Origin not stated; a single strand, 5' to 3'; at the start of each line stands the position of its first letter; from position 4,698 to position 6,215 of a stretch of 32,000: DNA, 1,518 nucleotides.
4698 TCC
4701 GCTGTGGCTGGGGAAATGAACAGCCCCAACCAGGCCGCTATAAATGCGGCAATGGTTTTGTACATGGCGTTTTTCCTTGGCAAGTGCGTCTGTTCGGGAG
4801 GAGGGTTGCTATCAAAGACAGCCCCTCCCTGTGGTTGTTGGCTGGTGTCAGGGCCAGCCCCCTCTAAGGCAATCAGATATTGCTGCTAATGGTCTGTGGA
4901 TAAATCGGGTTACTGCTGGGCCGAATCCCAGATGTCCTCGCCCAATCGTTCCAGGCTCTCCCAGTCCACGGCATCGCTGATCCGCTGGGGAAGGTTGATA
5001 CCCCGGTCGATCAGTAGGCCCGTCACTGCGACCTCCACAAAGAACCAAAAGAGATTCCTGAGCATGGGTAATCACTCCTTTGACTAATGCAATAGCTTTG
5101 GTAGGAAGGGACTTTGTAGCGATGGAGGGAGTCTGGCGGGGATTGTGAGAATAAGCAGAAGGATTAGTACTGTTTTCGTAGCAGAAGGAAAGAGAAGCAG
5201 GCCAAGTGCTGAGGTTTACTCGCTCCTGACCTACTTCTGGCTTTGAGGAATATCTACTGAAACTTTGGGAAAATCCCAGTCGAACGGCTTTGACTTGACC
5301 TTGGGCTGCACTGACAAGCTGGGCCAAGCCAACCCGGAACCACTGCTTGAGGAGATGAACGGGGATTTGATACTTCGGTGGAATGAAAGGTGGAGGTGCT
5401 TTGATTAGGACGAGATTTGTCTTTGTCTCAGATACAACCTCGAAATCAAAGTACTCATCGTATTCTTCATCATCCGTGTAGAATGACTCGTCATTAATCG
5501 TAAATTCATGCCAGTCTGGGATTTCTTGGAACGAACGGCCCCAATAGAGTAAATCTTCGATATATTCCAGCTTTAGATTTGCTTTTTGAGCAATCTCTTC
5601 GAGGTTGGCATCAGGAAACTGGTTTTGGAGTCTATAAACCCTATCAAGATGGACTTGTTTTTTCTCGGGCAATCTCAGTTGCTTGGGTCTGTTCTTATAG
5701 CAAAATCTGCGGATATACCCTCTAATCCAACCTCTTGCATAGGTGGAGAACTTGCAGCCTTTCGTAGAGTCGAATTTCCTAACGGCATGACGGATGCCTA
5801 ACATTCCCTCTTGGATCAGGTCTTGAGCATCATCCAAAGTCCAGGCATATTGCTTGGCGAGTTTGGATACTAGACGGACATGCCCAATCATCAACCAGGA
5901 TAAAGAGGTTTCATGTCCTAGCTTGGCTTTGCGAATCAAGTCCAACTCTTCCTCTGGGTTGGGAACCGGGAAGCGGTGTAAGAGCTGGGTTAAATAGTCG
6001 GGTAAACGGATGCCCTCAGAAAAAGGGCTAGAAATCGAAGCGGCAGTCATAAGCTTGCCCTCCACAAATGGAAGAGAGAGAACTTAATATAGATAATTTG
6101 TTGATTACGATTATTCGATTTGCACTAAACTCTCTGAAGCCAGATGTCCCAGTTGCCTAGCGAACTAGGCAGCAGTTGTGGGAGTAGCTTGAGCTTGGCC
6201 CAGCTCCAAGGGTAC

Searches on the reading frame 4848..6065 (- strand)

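Call 12: search_protein_families(library=pfam, proteins=[window:4848-6065:-], max_evalue=0.001)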
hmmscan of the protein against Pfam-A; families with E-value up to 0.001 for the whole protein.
window:4848-6065:- (405 aa): 1 family
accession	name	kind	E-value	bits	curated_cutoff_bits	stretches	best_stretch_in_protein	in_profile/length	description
PF04542.20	Sigma70_r2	-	3e-15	56.2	24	1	62-125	5-68/71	Sigma-70 region 2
